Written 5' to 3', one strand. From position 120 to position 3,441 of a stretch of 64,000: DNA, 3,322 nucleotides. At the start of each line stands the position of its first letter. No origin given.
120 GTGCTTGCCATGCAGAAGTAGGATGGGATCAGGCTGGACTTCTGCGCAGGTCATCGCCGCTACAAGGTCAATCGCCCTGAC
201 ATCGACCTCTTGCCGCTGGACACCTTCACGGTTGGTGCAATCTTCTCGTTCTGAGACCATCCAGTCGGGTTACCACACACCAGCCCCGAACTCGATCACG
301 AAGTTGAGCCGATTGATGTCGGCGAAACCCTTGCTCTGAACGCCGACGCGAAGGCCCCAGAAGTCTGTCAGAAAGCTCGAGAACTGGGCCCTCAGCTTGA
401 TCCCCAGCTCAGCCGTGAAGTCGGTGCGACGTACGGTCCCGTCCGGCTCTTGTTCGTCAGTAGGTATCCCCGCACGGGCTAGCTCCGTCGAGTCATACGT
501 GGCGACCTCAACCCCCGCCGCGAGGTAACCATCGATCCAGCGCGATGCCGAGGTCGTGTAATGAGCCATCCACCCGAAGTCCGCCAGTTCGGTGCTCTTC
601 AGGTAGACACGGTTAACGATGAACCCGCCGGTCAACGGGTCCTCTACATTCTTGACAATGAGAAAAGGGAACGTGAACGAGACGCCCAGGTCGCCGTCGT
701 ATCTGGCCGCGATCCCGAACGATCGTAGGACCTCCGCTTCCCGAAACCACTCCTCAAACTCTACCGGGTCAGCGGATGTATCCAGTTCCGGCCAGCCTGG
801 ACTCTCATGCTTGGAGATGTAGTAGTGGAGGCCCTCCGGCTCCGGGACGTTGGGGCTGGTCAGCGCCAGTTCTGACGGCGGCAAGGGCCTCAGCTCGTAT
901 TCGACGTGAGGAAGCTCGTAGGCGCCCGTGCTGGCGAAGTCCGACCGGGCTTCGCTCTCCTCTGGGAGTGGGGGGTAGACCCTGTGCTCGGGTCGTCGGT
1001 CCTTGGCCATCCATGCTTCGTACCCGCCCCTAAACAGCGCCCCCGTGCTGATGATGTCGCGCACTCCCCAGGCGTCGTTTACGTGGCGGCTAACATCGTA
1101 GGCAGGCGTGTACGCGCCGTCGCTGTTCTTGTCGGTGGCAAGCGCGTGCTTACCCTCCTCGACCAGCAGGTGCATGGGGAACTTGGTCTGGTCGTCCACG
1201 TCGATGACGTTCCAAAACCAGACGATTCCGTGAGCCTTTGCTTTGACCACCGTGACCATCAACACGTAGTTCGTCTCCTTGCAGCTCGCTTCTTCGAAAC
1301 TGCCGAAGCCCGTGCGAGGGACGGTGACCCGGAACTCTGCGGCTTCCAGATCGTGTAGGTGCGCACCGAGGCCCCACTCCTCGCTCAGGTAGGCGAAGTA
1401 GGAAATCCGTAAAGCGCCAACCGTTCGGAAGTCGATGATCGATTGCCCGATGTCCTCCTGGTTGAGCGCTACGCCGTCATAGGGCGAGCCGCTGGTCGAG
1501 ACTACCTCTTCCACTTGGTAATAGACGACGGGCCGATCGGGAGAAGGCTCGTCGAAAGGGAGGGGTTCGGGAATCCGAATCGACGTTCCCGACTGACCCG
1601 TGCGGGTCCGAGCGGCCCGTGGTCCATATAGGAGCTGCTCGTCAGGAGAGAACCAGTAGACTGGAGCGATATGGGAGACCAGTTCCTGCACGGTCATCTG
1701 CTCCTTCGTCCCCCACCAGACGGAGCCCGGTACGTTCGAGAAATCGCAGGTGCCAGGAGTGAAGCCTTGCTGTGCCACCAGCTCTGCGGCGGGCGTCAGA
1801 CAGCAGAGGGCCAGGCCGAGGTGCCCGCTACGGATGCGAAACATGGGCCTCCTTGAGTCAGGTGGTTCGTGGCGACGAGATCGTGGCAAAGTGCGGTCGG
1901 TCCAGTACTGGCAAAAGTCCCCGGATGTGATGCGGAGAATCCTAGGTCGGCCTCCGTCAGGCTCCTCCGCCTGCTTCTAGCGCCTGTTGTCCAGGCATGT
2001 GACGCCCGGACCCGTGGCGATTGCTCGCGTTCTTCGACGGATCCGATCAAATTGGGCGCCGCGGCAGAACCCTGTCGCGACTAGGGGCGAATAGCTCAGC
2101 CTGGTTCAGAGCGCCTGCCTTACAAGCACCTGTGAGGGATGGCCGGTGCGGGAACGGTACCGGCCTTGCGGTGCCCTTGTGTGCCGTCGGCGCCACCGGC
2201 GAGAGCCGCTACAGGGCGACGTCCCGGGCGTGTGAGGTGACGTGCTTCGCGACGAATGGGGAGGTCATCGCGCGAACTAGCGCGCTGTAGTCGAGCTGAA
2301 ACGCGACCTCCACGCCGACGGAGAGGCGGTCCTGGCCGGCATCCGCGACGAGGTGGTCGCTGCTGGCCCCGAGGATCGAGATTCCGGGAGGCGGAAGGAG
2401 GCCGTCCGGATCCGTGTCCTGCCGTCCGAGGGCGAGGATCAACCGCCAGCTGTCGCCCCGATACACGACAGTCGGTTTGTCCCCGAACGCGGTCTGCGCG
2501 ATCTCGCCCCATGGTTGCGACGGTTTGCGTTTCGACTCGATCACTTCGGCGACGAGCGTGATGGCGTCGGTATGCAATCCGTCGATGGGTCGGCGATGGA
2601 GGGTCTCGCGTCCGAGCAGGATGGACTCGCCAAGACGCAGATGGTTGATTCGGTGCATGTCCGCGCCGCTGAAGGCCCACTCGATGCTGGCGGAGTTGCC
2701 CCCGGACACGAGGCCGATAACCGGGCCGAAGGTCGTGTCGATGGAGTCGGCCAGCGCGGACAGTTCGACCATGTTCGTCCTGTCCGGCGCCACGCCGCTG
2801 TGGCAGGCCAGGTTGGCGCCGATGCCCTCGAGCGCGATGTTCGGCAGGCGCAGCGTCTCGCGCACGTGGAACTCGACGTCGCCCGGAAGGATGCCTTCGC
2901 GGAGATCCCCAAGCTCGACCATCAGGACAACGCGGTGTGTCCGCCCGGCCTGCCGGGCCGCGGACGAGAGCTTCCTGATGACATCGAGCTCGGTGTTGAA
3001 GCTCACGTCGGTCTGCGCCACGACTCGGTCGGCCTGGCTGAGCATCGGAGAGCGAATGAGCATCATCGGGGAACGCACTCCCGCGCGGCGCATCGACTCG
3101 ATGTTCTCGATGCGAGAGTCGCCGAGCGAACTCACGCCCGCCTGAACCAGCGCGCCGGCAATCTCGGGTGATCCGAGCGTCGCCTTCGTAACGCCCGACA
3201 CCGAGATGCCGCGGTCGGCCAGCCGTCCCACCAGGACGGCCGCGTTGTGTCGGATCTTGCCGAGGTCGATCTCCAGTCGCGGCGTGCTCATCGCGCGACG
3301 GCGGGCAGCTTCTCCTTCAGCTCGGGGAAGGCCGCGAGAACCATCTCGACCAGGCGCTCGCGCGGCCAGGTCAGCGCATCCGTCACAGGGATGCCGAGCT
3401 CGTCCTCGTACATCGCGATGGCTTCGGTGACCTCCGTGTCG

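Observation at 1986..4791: tRNA-Val split in two by a 2.6-kb two-gene cassette with duplicated anticodon-arm core (att-like)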

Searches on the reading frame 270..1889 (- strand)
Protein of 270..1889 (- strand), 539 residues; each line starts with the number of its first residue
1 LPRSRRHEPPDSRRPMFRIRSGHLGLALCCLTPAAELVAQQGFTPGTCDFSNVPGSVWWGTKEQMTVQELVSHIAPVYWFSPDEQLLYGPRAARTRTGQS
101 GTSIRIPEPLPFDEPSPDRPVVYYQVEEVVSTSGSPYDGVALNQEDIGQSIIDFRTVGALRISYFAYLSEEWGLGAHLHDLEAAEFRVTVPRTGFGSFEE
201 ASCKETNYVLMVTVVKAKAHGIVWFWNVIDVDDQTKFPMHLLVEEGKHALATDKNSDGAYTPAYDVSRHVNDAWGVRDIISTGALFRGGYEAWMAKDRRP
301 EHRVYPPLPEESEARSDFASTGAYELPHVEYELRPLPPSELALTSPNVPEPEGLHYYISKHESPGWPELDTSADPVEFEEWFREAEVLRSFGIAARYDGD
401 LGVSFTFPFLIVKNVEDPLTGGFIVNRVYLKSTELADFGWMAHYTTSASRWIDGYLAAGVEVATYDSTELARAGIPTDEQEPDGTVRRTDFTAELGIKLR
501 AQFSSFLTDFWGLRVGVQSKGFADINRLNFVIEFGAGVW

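Call 10: search_protein_families(library=pfam, proteins=[window:270-1889:-], max_evalue=0.01)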
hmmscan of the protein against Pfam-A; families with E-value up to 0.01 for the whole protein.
window:270-1889:- (539 aa): 0 families

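Call 11: search_protein_families(library=ncbifam, proteins=[window:270-1889:-], max_evalue=0.01)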
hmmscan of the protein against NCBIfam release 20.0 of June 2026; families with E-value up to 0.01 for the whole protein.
window:270-1889:- (539 aa): 0 families

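Call 13: find_homologous_proteins(query=window:270-1889:-)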
Query window:270-1889:- (539 aa): 765 proteins with E <= 0.001 among 8000 candidates; the best 120 are listed.
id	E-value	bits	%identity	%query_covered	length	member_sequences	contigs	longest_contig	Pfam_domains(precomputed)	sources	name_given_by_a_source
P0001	0.0e+0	1100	100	88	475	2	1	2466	-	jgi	jgi:hypothetical protein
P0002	2.0e-248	843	69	96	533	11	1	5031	-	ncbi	-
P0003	4.3e-248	842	68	97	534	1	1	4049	-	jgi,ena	-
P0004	2.3e-241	820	67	96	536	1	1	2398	-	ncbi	-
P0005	9.0e-183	627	55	98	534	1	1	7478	-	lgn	-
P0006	1.2e-178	613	56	96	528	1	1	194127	-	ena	-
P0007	1.5e-177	610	55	98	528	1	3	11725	-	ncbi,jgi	jgi:hypothetical protein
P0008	1.3e-176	606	55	96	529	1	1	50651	-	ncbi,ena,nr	ncbi:MAG: hypothetical protein R3195_02040 [Gemmatimonadota bacterium]|nr:hypothetical protein [Gemm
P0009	1.0e-173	597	55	92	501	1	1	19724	-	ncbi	ncbi:MAG: hypothetical protein ACC682_09385, partial [Gemmatimonadota bacterium]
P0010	4.6e-169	581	55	91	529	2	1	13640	-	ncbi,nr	ncbi:MAG: hypothetical protein OEU54_11365 [Gemmatimonadota bacterium]|nr:hypothetical protein [Gemm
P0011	4.0e-168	578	52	95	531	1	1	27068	-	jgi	jgi:hypothetical protein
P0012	2.6e-166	572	51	95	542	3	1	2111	-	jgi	jgi:hypothetical protein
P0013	2.0e-159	550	52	97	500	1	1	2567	-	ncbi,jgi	jgi:hypothetical protein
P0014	4.2e-158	545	52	92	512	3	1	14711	-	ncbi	-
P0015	5.3e-157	542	50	97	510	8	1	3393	-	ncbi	-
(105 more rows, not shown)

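Call 14: find_encoding_contigs(protein=P0001, flank=10000, max_places=4)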
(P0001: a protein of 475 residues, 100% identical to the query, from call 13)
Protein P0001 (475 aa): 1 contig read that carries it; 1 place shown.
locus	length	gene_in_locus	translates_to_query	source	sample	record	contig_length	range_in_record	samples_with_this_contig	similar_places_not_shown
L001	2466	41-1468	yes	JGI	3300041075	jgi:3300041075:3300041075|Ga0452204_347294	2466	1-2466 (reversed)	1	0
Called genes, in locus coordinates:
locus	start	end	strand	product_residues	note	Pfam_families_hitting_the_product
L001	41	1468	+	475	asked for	-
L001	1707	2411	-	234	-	PF02931:Neur_chan_LBD (weak), PF02932:Neur_chan_memb (weak)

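Call 15: find_encoding_contigs(protein=P0002, flank=10000, max_places=4)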
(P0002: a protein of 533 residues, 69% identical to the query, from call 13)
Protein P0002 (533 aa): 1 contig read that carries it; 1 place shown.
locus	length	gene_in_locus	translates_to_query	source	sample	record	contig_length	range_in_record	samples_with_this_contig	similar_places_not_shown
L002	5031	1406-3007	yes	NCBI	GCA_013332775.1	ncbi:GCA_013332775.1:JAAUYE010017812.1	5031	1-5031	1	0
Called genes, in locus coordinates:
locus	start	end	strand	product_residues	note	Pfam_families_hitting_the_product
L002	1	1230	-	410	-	?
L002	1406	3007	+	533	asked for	-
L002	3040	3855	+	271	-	PF00106:adh_short, PF08659:KR (weak), PF13561:adh_short_C2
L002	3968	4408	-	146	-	PF01042:Ribonuc_L-PSP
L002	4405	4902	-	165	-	-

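Call 16: find_encoding_contigs(protein=P0006, flank=10000, max_places=4)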
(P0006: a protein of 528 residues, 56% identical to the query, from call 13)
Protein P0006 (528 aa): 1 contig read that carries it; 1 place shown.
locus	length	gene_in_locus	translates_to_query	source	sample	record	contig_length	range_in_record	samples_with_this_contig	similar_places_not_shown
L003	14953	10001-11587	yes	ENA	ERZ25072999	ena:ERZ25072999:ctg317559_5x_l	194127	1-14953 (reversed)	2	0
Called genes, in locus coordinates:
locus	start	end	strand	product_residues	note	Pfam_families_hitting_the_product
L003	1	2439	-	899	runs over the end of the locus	PF19313:DUF5916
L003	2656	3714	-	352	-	PF13424:TPR_12 (faint), PF13428:TPR_14 (faint), PF00515:TPR_1 (faint), PF07719:TPR_2 (faint), PF13181:TPR_8 (faint), PF13414:TPR_11 (faint), PF13432:TPR_16 (faint), PF13371:TPR_9 (faint)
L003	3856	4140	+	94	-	PF14242:DUF4342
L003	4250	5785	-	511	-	PF13598:DUF4139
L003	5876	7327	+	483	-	PF00089:Trypsin, PF13365:Trypsin_2, PF00595:PDZ (weak), PF13180:PDZ_2, PF17820:PDZ_6, PF13180:PDZ_2 (weak)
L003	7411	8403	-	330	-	PF00108:Thiolase_N (faint), PF08545:ACP_syn_III, PF08541:ACP_syn_III_C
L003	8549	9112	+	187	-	PF13590:DUF4136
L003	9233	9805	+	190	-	-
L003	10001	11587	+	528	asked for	-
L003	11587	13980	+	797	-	PF02321:OEP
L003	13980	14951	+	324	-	?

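Call 17: find_encoding_contigs(protein=P0008, flank=10000, max_places=4)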
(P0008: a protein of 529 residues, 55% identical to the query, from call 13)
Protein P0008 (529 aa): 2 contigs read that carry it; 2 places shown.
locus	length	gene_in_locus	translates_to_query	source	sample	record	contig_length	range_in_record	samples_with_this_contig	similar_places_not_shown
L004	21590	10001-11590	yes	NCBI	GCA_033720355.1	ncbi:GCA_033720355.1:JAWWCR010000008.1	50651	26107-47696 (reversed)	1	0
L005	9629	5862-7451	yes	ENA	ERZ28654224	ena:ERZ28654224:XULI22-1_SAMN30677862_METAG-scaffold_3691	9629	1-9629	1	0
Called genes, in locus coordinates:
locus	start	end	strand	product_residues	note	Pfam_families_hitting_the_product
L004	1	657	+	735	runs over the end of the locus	PF00324:AA_permease, PF03522:SLC12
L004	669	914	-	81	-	-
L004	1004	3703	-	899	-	PF19313:DUF5916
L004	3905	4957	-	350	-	PF13432:TPR_16 (faint), PF13176:TPR_7 (faint), PF13424:TPR_12 (faint), PF13428:TPR_14 (faint), PF14559:TPR_19 (faint), PF13174:TPR_6 (faint), PF07719:TPR_2 (faint), PF13181:TPR_8 (faint), +3 more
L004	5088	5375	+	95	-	PF14242:DUF4342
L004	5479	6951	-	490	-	PF13598:DUF4139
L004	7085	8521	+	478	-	PF00089:Trypsin, PF13365:Trypsin_2, PF00595:PDZ (faint), PF13180:PDZ_2, PF17820:PDZ_6 (faint)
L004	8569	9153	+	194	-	PF13590:DUF4136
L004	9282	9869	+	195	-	-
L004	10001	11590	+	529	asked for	-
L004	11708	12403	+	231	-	-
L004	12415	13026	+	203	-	PF13505:OMP_b-brl (faint)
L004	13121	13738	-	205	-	PF13505:OMP_b-brl (weak)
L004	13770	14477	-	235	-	-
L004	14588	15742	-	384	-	PF03372:Exo_endo_phos (weak)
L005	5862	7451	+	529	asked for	-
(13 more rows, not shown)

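Call 43: find_encoding_contigs(protein=window:270-1844:-, flank=10000, max_places=10)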
Protein window:270-1844:- (524 aa): no gene with exactly this product is on record in the collection.

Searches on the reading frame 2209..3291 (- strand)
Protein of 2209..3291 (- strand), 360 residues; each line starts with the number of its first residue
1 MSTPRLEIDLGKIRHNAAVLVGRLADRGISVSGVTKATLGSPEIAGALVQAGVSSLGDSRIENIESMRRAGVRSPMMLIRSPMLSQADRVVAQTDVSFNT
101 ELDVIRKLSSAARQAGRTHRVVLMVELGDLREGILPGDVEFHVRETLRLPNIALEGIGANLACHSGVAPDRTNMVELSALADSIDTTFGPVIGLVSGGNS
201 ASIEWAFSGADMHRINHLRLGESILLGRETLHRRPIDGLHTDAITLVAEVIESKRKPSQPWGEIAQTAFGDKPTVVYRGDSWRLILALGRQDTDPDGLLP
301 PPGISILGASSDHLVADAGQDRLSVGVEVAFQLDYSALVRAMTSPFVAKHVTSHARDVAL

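Call 10: search_protein_families(library=pfam, proteins=[window:2209-3291:-], max_evalue=0.01)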
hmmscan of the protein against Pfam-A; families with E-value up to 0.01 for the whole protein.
window:2209-3291:- (360 aa): 1 family
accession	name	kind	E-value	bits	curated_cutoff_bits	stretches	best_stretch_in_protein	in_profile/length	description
PF01168.26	Ala_racemase_N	-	2.9e-25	89.7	24.1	1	8-224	1-215/220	Alanine racemase, N-terminal domain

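Call 11: search_protein_families(library=ncbifam, proteins=[window:2209-3291:-], max_evalue=0.01)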
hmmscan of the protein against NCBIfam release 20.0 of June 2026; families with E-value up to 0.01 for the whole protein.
window:2209-3291:- (360 aa): 4 families
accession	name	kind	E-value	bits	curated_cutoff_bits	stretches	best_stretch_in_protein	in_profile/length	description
NF040742.1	racem_Orr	exception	1.8e-106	356.1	480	1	4-350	2-350/351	ornithine racemase Orr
TIGR00492.1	alr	equivalog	1.8e-05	23.9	168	1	7-164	6-166/369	alanine racemase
NF033131.1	vanT-G-Cterm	exception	0.00033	19.6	460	1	6-166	5-162/368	serine racemase VanT catalytic subunit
NF008897.0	PRK11930.1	equivalog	0.0016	16.5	804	1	6-164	462-622/822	bifunctional UDP-N-acetylmuramoyl-tripeptide:D-alanyl-D-alanine ligase/alanine racemase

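Call 23: find_encoding_contigs(protein=window:2209-3291:-, flank=10000, max_places=10)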
Protein window:2209-3291:- (360 aa): 2 contigs read that carry it; 1 place shown.
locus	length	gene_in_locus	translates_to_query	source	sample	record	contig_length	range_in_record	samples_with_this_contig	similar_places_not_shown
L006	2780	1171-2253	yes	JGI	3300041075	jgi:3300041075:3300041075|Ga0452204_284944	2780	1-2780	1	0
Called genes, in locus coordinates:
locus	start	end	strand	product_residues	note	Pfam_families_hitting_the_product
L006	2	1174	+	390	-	?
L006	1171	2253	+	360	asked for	PF01168:Ala_racemase_N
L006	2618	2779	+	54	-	?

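Call 46: list_cluster_members(proteins=[P0121, window:2209-3291:-])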
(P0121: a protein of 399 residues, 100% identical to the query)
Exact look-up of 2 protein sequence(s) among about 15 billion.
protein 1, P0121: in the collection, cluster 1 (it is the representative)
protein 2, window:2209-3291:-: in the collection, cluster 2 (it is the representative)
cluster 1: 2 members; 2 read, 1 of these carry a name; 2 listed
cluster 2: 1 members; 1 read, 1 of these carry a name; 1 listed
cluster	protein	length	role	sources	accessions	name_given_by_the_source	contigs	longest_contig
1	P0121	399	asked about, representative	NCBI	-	-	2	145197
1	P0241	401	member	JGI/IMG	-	uncharacterized NAD-dependent epimerase/dehydratase family protein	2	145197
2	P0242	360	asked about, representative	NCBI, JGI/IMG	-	predicted amino acid racemase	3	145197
